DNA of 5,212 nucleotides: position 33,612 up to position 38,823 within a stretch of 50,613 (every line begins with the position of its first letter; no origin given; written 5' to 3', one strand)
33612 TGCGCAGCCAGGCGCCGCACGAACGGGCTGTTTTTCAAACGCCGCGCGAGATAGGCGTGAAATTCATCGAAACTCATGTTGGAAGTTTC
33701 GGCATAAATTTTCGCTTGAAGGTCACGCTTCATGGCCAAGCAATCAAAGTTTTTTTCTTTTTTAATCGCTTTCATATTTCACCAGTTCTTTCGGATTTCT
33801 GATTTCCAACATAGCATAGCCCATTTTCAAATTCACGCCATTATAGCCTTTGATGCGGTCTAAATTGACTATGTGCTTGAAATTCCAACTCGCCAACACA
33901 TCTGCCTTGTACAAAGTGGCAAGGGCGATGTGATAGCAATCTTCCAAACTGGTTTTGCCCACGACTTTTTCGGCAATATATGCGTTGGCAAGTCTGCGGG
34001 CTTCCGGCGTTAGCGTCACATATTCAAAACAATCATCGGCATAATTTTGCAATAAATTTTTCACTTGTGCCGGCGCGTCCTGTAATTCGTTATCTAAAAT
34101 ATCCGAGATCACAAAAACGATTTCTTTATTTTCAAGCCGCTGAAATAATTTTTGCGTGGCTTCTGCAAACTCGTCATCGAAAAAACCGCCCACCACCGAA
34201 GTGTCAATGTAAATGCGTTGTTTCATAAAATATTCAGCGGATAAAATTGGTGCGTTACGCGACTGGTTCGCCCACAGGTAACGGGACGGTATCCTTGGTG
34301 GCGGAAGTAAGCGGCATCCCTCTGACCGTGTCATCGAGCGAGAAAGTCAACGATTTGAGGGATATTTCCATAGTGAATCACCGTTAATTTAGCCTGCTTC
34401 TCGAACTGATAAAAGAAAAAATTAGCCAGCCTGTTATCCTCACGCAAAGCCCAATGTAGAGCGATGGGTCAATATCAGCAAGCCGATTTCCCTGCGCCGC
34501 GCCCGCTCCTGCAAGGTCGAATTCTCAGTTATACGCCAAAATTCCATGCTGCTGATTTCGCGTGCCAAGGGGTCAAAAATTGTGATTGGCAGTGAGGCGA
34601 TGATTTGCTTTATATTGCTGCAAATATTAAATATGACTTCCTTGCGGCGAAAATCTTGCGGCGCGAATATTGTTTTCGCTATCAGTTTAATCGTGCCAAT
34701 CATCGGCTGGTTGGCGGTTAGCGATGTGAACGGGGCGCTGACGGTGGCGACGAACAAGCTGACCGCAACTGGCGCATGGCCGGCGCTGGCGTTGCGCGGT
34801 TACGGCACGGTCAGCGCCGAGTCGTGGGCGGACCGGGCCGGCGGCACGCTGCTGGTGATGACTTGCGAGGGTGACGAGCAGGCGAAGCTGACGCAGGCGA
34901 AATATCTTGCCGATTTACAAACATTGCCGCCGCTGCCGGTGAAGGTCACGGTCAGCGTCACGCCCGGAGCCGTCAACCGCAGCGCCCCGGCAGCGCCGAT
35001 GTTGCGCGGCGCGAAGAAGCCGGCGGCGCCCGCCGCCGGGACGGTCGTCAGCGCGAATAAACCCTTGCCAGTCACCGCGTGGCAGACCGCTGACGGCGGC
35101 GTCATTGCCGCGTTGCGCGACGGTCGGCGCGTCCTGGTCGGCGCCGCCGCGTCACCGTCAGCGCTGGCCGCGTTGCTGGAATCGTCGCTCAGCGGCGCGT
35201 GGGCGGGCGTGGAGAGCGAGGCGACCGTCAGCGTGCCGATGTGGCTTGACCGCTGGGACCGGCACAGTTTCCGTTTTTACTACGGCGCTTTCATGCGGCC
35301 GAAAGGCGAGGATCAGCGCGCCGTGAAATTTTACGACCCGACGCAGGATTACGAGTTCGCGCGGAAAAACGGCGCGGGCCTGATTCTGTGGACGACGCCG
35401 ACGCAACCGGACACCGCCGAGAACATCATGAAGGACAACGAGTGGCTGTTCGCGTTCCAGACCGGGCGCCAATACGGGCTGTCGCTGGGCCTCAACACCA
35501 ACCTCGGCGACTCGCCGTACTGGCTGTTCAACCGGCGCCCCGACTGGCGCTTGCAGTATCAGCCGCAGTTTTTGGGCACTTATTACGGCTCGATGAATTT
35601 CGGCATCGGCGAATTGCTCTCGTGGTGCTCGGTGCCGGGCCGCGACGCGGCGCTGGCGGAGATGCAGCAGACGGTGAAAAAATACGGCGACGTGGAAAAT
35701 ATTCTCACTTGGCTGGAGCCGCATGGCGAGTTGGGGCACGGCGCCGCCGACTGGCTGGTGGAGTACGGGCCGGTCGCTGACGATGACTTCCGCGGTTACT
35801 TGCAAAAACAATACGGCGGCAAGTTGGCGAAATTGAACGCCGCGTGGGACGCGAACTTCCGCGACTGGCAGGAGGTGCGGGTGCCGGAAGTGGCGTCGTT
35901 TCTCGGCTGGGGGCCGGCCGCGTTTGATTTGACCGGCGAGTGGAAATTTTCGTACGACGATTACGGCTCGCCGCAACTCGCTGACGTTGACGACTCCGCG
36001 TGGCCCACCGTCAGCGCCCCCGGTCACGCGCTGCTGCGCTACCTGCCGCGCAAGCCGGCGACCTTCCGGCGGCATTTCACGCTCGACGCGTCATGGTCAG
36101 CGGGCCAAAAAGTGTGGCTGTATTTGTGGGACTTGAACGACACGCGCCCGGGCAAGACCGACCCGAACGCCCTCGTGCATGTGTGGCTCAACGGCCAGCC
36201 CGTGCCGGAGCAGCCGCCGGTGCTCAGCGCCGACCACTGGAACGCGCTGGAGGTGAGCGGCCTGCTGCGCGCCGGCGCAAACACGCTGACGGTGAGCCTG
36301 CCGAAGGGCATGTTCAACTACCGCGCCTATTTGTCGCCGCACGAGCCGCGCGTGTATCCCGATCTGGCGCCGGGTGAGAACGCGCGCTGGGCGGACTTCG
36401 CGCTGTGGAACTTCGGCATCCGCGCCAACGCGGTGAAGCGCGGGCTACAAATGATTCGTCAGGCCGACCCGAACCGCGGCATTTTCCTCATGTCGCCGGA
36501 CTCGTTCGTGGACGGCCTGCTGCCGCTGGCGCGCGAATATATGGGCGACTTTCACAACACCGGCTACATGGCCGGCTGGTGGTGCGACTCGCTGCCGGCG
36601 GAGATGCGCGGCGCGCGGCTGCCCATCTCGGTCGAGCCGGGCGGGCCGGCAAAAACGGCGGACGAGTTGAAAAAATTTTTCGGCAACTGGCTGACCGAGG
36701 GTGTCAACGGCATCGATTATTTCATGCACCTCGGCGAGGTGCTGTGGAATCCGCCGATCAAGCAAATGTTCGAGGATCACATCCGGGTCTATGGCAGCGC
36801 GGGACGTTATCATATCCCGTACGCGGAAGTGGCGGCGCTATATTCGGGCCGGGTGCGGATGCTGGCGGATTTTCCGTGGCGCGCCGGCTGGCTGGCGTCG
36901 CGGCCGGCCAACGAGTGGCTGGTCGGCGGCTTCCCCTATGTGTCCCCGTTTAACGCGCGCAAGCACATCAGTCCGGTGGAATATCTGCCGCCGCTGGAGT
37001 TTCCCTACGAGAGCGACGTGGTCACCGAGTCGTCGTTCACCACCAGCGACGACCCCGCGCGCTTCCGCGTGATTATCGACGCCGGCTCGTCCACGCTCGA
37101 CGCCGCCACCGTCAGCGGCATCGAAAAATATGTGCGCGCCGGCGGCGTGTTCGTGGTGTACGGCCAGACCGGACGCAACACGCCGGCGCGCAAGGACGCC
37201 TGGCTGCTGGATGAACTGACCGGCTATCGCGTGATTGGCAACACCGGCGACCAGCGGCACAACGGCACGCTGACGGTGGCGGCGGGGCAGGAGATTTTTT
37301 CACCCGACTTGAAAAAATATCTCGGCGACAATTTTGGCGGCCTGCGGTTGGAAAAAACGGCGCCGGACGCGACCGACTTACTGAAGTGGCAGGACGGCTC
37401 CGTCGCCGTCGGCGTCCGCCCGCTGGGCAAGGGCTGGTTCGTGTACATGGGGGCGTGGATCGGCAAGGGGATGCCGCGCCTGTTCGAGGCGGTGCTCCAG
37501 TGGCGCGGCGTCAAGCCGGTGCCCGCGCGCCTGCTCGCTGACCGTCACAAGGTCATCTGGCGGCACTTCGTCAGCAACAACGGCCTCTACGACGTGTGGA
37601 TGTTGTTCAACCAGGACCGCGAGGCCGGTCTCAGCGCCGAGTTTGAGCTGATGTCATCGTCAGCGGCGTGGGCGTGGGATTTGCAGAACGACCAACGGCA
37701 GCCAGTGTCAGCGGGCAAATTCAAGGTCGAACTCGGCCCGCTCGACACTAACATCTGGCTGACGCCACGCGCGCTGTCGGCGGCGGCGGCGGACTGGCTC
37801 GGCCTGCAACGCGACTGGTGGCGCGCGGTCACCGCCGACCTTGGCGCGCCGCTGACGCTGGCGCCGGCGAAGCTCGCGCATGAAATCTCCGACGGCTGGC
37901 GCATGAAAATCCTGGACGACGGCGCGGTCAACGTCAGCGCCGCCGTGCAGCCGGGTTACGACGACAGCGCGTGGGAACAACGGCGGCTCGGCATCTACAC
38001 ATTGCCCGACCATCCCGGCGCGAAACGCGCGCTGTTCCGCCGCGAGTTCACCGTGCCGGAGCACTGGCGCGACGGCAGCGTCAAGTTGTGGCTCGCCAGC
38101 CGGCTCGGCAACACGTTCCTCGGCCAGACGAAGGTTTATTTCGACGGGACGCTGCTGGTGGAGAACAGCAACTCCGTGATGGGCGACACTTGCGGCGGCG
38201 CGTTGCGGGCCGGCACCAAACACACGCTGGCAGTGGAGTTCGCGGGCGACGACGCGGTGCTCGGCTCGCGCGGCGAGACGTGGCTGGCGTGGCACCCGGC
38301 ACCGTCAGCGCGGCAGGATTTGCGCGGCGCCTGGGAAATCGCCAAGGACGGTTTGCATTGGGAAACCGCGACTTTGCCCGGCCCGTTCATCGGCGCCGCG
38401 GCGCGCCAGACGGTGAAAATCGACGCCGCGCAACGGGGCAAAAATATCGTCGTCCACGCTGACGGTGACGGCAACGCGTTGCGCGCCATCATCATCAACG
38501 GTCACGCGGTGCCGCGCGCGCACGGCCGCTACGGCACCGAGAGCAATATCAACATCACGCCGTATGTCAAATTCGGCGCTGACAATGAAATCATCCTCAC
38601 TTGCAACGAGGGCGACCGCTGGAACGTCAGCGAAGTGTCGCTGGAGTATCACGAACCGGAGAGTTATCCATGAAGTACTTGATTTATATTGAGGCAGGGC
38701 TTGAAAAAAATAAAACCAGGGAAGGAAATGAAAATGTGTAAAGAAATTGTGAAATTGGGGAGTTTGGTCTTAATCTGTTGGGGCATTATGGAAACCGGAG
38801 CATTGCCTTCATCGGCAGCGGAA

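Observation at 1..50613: Hyper-abundant 11-mer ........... (core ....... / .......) saturating the native DNA: a DUS/USS-like or HIP1-like genomic word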

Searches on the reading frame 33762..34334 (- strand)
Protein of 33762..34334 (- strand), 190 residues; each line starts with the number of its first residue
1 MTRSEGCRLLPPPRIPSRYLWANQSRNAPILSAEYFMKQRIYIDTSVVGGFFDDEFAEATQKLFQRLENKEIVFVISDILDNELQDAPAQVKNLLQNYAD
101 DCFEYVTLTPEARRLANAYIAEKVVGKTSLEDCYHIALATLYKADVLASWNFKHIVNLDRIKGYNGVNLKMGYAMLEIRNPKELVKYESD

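Call 30: search_protein_families(library=pfam, max_evalue=0.01, proteins=[window:33762-34334:-])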
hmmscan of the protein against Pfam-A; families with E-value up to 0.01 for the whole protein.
window:33762-34334:- (190 aa): 2 families
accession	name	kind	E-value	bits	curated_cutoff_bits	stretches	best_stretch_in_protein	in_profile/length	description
PF01850.27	PIN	-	0.00018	22.5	23.6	1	41-147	1-108/120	PIN domain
PF16289.11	PIN_12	-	0.0015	19.4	32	1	41-86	1-47/172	PIN domain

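Call 79: search_protein_families(library=ncbifam, max_evalue=0.001, proteins=[window:33762-34334:-])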
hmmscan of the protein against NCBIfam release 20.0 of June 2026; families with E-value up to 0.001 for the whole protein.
window:33762-34334:- (190 aa): 0 families

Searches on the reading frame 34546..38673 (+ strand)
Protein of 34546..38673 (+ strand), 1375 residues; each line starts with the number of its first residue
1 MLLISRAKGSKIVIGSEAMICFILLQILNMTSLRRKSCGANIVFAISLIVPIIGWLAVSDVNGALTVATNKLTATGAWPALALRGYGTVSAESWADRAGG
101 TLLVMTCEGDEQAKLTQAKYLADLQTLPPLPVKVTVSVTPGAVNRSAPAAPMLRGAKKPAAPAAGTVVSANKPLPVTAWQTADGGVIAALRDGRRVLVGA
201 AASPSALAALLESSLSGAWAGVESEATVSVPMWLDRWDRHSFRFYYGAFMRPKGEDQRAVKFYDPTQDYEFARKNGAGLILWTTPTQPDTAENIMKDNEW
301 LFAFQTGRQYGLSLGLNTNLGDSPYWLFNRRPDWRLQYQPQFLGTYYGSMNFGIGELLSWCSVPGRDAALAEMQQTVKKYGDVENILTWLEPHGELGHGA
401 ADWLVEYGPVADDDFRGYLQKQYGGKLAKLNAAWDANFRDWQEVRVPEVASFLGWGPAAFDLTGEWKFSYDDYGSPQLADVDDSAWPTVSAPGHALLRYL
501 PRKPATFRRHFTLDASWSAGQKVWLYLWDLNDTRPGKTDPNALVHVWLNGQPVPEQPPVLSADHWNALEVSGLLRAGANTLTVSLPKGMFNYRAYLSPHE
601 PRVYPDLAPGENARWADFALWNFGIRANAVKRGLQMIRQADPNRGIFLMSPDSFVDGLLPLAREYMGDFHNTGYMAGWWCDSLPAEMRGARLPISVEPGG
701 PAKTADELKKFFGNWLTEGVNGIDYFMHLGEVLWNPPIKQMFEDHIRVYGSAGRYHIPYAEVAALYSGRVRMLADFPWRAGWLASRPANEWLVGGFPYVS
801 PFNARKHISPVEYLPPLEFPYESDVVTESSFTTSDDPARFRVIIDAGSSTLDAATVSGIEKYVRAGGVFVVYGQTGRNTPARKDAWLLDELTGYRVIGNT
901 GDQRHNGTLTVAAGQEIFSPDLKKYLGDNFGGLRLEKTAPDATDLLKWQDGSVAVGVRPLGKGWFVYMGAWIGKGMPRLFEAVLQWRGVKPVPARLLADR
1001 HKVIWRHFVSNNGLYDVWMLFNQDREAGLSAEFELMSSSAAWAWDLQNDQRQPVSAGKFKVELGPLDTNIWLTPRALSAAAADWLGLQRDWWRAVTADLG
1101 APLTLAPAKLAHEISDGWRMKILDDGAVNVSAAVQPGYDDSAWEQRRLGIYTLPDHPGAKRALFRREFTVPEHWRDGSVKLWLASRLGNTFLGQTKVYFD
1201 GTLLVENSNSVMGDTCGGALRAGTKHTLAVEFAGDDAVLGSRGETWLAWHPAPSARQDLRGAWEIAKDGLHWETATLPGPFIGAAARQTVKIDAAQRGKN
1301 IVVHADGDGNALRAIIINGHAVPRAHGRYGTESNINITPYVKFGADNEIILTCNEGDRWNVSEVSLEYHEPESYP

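Call 6: search_protein_families(library=pfam, proteins=[window:34546-38673:+])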
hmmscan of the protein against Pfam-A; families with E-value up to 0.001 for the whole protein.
window:34546-38673:+ (1375 aa): 2 families
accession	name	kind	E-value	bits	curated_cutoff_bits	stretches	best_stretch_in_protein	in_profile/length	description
PF02449.21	Glyco_hydro_42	-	4.7e-06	26.6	21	1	309-451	58-194/376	Beta-galactosidase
PF02837.24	Glyco_hydro_2_N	-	7.6e-06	26.4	28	0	1266-1351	49-131/169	Glycosyl hydrolases family 2, sugar binding domain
